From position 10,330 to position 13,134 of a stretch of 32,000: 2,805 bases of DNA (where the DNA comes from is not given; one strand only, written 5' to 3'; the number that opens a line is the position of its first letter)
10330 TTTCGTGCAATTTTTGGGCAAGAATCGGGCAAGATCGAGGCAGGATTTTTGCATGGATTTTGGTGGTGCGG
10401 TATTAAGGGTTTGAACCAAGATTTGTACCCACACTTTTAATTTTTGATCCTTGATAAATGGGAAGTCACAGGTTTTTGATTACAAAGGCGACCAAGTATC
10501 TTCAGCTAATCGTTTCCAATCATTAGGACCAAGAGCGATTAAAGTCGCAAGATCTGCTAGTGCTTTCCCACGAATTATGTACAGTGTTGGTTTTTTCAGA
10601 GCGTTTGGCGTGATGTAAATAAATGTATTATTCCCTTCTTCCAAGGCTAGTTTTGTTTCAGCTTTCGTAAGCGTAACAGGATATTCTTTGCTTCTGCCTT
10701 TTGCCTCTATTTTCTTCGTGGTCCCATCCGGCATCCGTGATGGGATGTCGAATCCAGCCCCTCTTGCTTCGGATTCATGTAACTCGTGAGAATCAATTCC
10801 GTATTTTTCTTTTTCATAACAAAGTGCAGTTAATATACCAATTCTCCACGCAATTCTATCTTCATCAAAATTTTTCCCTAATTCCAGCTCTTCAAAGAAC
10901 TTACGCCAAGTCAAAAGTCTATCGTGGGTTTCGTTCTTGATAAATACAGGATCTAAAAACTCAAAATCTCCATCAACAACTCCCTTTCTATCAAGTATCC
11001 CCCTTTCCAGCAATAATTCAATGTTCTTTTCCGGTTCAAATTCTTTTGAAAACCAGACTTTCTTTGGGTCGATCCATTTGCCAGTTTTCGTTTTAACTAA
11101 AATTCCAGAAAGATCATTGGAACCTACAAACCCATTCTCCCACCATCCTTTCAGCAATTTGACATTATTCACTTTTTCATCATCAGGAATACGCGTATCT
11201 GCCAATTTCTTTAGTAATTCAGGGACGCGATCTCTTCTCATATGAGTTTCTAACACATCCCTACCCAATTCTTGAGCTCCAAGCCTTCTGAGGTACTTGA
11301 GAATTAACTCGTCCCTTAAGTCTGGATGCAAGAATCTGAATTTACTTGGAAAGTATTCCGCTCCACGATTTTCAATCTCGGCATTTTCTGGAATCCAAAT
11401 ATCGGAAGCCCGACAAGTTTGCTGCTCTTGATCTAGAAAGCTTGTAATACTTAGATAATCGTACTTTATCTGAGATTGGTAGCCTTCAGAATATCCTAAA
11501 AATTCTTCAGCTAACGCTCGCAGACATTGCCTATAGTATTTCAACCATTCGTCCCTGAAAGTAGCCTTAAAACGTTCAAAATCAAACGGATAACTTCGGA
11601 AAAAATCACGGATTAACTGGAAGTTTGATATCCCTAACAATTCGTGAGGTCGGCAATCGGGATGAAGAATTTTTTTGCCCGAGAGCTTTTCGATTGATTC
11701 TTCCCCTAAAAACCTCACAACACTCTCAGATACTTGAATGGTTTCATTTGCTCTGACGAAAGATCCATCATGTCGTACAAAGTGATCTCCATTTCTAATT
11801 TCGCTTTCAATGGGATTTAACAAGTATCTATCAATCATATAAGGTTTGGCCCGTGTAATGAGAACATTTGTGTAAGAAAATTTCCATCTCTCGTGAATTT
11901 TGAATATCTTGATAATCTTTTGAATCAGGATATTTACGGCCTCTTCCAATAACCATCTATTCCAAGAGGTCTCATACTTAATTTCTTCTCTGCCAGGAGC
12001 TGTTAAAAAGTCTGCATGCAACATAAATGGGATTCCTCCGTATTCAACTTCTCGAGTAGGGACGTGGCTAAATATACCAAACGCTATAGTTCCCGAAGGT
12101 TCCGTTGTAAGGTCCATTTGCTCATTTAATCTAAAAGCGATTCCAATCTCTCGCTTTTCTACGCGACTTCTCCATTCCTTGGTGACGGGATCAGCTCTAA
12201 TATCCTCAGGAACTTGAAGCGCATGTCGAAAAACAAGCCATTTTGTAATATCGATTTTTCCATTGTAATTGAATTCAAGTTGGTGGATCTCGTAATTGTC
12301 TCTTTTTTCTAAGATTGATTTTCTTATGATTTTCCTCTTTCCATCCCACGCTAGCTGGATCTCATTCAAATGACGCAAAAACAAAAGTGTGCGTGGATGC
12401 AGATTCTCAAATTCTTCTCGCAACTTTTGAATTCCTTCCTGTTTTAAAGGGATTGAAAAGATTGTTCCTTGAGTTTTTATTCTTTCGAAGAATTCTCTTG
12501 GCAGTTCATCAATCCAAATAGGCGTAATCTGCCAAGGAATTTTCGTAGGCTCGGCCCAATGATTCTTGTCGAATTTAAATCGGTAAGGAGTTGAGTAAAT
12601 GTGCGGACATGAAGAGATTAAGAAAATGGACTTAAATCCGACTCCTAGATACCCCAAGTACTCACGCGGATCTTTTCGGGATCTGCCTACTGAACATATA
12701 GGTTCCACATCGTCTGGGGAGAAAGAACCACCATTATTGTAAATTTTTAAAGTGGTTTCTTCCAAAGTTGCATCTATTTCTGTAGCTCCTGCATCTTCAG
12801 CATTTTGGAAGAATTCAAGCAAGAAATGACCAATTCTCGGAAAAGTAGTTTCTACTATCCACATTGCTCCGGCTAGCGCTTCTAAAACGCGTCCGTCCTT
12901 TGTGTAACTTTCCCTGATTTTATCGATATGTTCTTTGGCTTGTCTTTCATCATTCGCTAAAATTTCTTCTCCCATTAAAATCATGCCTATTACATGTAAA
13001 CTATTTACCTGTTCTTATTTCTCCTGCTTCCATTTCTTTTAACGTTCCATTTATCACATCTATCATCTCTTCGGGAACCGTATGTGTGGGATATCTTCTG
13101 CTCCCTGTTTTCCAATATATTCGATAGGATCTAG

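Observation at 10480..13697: AT-rich two-gene cassette: GHKL ATPase fused to DUF3883/PD-(D/E)xK-like module plus an orphan 223-aa partner, a candidate undescribed conflict/defence system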

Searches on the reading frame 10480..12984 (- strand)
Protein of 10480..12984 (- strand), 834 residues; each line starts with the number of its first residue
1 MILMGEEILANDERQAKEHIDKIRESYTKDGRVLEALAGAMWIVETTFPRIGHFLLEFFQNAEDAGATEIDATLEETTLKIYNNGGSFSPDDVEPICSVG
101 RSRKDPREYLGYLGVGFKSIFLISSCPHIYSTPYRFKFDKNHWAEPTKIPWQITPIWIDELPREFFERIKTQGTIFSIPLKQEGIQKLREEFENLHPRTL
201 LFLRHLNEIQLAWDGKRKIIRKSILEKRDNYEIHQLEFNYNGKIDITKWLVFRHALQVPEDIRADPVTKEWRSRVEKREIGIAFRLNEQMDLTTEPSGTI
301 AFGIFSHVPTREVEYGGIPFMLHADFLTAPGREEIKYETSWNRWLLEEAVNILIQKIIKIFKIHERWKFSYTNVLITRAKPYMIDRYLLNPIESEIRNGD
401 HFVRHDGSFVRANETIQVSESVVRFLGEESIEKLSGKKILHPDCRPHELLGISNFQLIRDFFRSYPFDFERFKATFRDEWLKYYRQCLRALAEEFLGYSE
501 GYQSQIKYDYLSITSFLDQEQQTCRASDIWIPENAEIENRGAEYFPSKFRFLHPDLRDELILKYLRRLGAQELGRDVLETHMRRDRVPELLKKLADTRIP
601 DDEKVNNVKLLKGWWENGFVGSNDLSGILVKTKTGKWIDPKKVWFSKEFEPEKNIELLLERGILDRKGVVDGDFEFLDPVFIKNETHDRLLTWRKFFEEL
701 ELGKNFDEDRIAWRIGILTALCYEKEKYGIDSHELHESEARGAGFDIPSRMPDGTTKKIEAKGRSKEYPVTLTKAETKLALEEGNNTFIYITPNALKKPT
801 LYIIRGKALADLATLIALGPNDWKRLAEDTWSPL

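Call 4: search_protein_families(library=pfam, proteins=[window:10480-12984:-], max_evalue=1)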
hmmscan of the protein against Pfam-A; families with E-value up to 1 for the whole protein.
window:10480-12984:- (834 aa): 3 families
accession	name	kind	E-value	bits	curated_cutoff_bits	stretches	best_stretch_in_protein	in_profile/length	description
PF25794.1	SACS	-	2e-13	51.2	32.8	1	52-154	18-143/247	Sacsin domain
PF13020.12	NOV_C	-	1e-07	32.3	22.1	1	723-804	8-91/91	Protein NO VEIN, C-terminal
PF13589.12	HATPase_c_3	-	0.17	12.4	25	1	55-124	7-84/137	Histidine kinase-, DNA gyrase B-, and HSP90-like ATPase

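Call 9: search_protein_families(library=padloc, proteins=[window:10480-12984:-], max_evalue=1)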
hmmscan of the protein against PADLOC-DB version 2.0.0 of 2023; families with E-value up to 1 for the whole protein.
window:10480-12984:- (834 aa): 10 families
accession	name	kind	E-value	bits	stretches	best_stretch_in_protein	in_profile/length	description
PDLC03972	TmtA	-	6.5e-91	304.1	2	51-705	41-675/1302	-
PDLC03966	TmtA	-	1.1e-56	190.5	2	52-415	44-432/1655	-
PDLC03964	TmtA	-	6.5e-49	164.9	2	55-661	50-658/1538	-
PDLC03968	TmtA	-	6.4e-44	148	1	11-365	34-371/1486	-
PDLC03965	TmtA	-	8e-43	144.7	2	52-650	31-515/1370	-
PDLC03971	TmtA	-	1.4e-30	103.7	1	54-357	57-401/1782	-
PDLC03970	TmtA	-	1.2e-22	77.7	2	55-124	66-135/1552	-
PDLC03969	TmtA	-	3.2e-18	62.8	2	56-363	34-346/1563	-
PDLC05008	PDC-S36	-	0.00019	19.3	1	740-808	194-264/280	-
PDLC03967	TmtA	-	0.0037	13.7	1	57-243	44-251/1063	-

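Call 10: search_protein_families(library=ncbifam, proteins=[window:10480-12984:-], max_evalue=1)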
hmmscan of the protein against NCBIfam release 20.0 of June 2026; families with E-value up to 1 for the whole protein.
window:10480-12984:- (834 aa): 1 family
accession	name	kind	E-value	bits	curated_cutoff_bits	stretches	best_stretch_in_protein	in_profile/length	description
NF047352.1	P_loop_sacsin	domain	5.4e-18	65.2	50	1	53-130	2-80/80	sacsin N-terminal ATP-binding-like domain-containing protein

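Call 12: find_homologous_proteins(query=window:10480-12984:-, max_evalue=0.00001)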
Query window:10480-12984:- (834 aa): 247 proteins with E <= 0.00001 among 8000 candidates; the best 120 are listed.
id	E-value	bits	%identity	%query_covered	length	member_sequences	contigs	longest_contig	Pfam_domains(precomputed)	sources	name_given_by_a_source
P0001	0.0e+0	1932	100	100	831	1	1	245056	PF13020.13,PF25794.2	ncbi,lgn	-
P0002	0.0e+0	1232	65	99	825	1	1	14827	PF13020.13,PF25794.2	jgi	jgi:hypothetical protein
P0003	1.0e-233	796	44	100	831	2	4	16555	PF13020.13,PF13589.13,PF25794.2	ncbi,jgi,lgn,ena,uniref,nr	ncbi:sacsin N-terminal ATP-binding-like domain-containing protein [Candidatus Methanodesulfokora was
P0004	1.7e-233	796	46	99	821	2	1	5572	PF13020.13,PF13589.13,PF25794.2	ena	-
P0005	7.5e-233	793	46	98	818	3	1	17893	PF13020.13,PF13589.13,PF25794.2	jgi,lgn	jgi:hypothetical protein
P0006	2.0e-230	785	46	98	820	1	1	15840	PF13020.13,PF13589.13,PF25794.2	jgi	jgi:hypothetical protein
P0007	9.3e-225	767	44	99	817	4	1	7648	PF13020.13,PF25794.2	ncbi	ncbi:MAG: sacsin N-terminal ATP-binding-like domain-containing protein [Thermoproteota archaeon]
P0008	7.1e-222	757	44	99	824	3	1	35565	PF13020.13,PF25794.2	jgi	jgi:hypothetical protein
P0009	1.2e-214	733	44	99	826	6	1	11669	PF13020.13,PF25794.2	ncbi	ncbi:MAG: DUF3883 domain-containing protein [Nitrososphaerales archaeon]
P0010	4.3e-207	708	43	98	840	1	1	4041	PF13020.13,PF25794.2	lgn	-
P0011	4.9e-199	682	45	85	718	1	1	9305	PF13589.13,PF25794.2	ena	-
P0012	2.5e-190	653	40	98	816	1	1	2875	PF13020.13,PF13589.13,PF25794.2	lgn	-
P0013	2.0e-185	637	41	98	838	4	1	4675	PF13020.13,PF13589.13,PF25794.2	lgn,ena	-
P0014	2.9e-183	629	41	99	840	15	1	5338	PF13020.13,PF13589.13,PF25794.2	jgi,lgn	jgi:hypothetical protein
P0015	6.6e-178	612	43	57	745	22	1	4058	PF13020.13,PF13589.13,PF25794.2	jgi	jgi:hypothetical protein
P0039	9.7e-168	578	46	56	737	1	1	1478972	PF13020.13,PF13589.13,PF25794.2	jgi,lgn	jgi:hypothetical protein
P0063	6.4e-143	496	35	98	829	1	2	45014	PF13020.13,PF13589.13,PF25794.2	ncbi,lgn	ncbi:MAG: DUF3883 domain-containing protein [candidate division WOR-3 bacterium]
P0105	1.1e-112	396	31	95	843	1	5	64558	PF13020.13,PF13589.13,PF25794.2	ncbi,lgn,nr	ncbi:hypothetical protein METP3_01220 [Methanosarcinales archaeon]|nr:MAG: DUF3883 domain-containing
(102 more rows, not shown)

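Call 30: find_encoding_contigs(protein=P0002, flank=6000, max_places=3)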
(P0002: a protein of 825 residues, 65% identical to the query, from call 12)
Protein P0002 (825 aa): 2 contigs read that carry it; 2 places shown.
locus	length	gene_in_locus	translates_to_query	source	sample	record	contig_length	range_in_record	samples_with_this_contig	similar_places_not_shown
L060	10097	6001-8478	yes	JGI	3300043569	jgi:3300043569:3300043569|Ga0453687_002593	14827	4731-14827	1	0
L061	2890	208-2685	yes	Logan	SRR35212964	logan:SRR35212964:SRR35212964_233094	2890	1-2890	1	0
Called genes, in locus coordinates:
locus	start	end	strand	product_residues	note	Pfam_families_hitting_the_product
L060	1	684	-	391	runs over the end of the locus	-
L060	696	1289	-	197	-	-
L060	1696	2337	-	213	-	-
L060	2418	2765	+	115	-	-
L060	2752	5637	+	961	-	PF01105:EMP24_GP25L (faint), PF13620:CarboxypepD_reg, PF13715:CarbopepD_reg_2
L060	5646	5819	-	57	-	-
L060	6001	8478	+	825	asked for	PF25794:SACS, PF13020:NOV_C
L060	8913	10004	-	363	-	-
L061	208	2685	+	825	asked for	PF25794:SACS, PF13020:NOV_C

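Call 31: find_encoding_contigs(protein=P0003, flank=6000, max_places=3)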
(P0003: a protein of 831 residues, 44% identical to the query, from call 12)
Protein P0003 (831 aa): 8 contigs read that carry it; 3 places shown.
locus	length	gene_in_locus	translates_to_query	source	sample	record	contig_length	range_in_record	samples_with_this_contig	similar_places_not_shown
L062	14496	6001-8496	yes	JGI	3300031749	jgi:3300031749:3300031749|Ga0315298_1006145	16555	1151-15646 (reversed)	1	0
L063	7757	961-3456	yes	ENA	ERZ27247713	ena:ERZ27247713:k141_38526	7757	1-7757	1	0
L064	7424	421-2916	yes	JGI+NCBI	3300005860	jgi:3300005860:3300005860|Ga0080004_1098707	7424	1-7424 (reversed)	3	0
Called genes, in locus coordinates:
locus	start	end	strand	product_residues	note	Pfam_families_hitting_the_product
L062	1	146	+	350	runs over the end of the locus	?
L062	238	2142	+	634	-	PF02463:SMC_N (faint), PF13175:AAA_15, PF13304:AAA_21, PF13175:AAA_15, PF20469:OLD-like_TOPRIM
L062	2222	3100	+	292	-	-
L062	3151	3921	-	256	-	PF01048:PNP_UDP_1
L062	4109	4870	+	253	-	PF01209:Ubie_methyltran (faint), PF13489:Methyltransf_23, PF05175:MTS, PF00891:Methyltransf_2 (weak), PF13649:Methyltransf_25, PF13847:Methyltransf_31, PF08241:Methyltransf_11, PF08242:Methyltransf_12, +2 more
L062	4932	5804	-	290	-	-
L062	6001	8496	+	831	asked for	PF25794:SACS, PF13589:HATPase_c_3 (weak), PF13020:NOV_C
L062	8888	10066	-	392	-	PF09509:Hypoth_Ymh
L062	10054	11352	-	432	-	PF02171:Piwi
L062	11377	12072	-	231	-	-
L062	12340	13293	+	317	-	-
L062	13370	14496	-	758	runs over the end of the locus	?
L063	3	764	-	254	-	?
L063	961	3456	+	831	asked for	PF25794:SACS, PF13589:HATPase_c_3 (weak), PF13020:NOV_C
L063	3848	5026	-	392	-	PF09509:Hypoth_Ymh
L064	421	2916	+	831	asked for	PF25794:SACS, PF13589:HATPase_c_3 (weak), PF13020:NOV_C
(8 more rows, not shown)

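Call 32: find_encoding_contigs(protein=P0008, flank=6000, max_places=3)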
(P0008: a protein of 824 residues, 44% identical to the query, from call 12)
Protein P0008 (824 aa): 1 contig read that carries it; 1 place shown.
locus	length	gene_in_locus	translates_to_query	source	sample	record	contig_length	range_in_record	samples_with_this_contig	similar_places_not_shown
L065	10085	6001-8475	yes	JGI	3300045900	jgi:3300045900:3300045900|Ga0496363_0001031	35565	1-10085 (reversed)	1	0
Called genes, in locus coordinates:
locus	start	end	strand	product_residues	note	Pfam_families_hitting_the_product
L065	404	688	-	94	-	-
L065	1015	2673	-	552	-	PF00239:Resolvase, PF07508:Recombinase, PF13408:Zn_ribbon_recom (weak)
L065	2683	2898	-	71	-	-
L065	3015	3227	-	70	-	-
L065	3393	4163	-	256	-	-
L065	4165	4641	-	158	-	PF06114:Peptidase_M78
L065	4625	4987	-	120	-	PF12844:HTH_19, PF13560:HTH_31, PF01381:HTH_3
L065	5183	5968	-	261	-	-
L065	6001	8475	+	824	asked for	PF25794:SACS, PF13020:NOV_C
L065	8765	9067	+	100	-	PF04492:Phage_rep_O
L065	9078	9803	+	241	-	PF13730:HTH_36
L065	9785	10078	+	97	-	-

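Call 39: find_encoding_contigs(protein=P0105, flank=6000, max_places=3)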
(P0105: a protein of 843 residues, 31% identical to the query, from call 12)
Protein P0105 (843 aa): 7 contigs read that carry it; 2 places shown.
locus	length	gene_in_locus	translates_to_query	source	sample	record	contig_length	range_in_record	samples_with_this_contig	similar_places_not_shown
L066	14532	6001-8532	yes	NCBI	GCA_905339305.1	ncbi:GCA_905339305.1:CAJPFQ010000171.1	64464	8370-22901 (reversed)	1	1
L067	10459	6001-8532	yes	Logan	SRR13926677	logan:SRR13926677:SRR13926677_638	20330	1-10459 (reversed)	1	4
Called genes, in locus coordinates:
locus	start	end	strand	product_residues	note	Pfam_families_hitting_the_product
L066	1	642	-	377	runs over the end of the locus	-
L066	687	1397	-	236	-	-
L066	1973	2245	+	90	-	-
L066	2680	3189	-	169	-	-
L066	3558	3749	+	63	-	-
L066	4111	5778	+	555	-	PF03235:GmrSD_N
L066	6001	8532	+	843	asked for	PF13589:HATPase_c_3 (faint), PF25794:SACS, PF13020:NOV_C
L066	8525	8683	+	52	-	-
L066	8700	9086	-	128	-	-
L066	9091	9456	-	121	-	PF03259:Robl_LC7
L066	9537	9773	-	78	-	-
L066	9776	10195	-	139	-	-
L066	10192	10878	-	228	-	PF20582:UPF0758_N, PF04002:RadC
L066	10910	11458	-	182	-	-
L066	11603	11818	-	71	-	-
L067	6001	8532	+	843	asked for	PF13589:HATPase_c_3 (faint), PF25794:SACS, PF13020:NOV_C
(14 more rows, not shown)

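Call 41: find_encoding_contigs(protein=P0063, flank=6000, max_places=2)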
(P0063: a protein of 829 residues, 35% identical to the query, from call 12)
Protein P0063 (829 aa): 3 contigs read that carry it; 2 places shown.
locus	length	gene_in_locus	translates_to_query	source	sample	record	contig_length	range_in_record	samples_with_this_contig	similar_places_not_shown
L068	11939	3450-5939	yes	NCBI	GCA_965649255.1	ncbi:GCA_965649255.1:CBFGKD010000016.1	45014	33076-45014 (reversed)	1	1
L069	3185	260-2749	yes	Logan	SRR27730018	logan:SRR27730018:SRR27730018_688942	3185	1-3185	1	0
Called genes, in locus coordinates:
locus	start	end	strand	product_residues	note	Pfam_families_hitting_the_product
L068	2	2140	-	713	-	?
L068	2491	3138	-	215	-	PF00872:Transposase_mut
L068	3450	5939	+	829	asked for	PF13589:HATPase_c_3 (weak), PF25794:SACS, PF13020:NOV_C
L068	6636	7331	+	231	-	-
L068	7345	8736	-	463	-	PF00083:Sugar_tr, PF05977:MFS_3, PF07690:MFS_1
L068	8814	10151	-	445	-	PF02812:ELFV_dehydrog_N, PF00208:ELFV_dehydrog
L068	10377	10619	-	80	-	PF01037:AsnC_trans_reg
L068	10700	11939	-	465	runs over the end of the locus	PF14691:Fer4_20, PF13738:Pyr_redox_3 (faint), PF00070:Pyr_redox (faint), PF07992:Pyr_redox_2, PF13450:NAD_binding_8 (weak)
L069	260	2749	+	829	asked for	PF13589:HATPase_c_3 (weak), PF25794:SACS, PF13020:NOV_C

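Call 42: find_encoding_contigs(protein=P0039, flank=6000, max_places=2)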
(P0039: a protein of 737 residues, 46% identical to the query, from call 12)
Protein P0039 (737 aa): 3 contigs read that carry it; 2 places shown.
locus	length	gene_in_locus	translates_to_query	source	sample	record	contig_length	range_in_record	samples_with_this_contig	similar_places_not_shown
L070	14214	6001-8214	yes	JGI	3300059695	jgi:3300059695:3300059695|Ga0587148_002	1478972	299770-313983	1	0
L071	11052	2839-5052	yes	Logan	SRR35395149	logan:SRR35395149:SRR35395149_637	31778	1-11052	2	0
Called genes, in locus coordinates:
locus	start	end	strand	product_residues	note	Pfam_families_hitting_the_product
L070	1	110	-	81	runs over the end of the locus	-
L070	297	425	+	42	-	-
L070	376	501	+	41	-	-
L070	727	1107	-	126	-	PF18498:DUF5618 (faint), PF05942:PaREP1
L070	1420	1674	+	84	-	-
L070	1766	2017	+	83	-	-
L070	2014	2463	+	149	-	PF01850:PIN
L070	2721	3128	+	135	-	-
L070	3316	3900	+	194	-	-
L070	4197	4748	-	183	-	PF00908:dTDP_sugar_isom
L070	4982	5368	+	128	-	PF13650:Asp_protease_2 (weak)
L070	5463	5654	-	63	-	-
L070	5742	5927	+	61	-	-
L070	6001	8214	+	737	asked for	PF13589:HATPase_c_3 (weak), PF25794:SACS, PF13020:NOV_C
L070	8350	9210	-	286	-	-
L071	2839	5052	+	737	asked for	PF13589:HATPase_c_3 (weak), PF25794:SACS, PF13020:NOV_C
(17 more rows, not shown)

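Call 51: search_solved_structures(query=window:10480-12984:-, max_evalue=0.01)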
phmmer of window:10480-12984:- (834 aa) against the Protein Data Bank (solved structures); distinct sequences matched with E-value up to 0.01: 4.
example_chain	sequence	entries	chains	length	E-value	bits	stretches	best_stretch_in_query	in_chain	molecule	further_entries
5v47_A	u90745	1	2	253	1.9e-08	36.1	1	46-133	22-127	Lizard sacsin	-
5v44_A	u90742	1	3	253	6.4e-08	34.4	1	46-132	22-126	Sacsin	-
5v45_A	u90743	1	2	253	7.2e-08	34.2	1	46-132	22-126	Sacsin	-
5v46_A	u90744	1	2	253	7.2e-08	34.2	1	46-132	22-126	Sacsin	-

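Call 79: predict_structure(alignment_id=A5)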
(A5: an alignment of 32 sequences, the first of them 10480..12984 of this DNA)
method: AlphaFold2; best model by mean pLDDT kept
length: 834 residues; sequences in the alignment: 32
mean_pLDDT: 87.0   pTM: 0.65
mean pLDDT of the five models: 87.0, 86.1, 84.9, 84.4, 84.2
residues with pLDDT >= 90: 471; 70-90: 283; 50-70: 62; < 50: 18
segments of 3 or more residues with pLDDT < 50: 108-115, 304-308
pLDDT, mean of each block of 10 residues (from residue 1): 64 93 87 72 67 76 88 94 91 80 50 58 92 94 89 92 85 89 87 88 92 95 95 97 95 91 75 76 95 83 52 75 77 67 92 96 95 82 84 93 92 94 92 94 91 94 91 92 94 95 95 92 92 92 88 94 95 93 92 93 94 91 92 94 92 86 72 83 90 94 89 91 89 85 86 90 89 87 91 90 90 71 90 87
secondary structure, 60 per line:
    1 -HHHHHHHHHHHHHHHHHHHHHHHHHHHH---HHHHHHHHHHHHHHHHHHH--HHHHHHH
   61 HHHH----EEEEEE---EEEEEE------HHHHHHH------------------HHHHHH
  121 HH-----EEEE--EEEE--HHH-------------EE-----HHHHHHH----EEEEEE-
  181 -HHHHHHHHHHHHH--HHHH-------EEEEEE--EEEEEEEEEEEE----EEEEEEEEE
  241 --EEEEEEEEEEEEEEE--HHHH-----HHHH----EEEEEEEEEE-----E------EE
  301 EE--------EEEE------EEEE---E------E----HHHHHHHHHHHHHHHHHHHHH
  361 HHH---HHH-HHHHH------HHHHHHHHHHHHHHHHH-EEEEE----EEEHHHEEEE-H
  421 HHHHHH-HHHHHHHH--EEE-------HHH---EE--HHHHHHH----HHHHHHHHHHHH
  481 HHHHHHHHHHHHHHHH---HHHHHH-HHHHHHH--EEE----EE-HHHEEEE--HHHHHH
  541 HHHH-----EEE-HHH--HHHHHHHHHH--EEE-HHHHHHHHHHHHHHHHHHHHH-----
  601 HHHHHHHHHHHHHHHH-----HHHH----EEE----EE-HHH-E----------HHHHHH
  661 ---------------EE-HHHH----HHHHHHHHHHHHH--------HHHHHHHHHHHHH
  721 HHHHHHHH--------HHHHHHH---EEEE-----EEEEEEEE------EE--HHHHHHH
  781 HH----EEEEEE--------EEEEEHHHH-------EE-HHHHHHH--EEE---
elements in order (helices of 4 or more, strands of 3 or more residues): H2-29 H33-51 H54-64 E69-74 E78-83 H90-96 H115-122 E128-131 E134-137 H163-169 E174-179 H182-194 H197-200 E208-213 E216-227 E232-240 E243-257 H260-263 H269-272 E277-286 E299-302 E311-314 E321-324 H340-363 H371-375 H382-398 E400-404 E409-411 E415-418 H420-426 H428-435 E438-440 H458-464 H469-496 H500-505 H507-513 E516-518 E529-532 H535-544 E550-552 H559-568 E571-573 H575-595 H601-616 H622-625 E630-632 H655-660 H679-682 H687-699 H708-728 H737-743 E747-750 E756-763 H774-782 E787-792 E801-805 H806-809 H820-826 E829-831
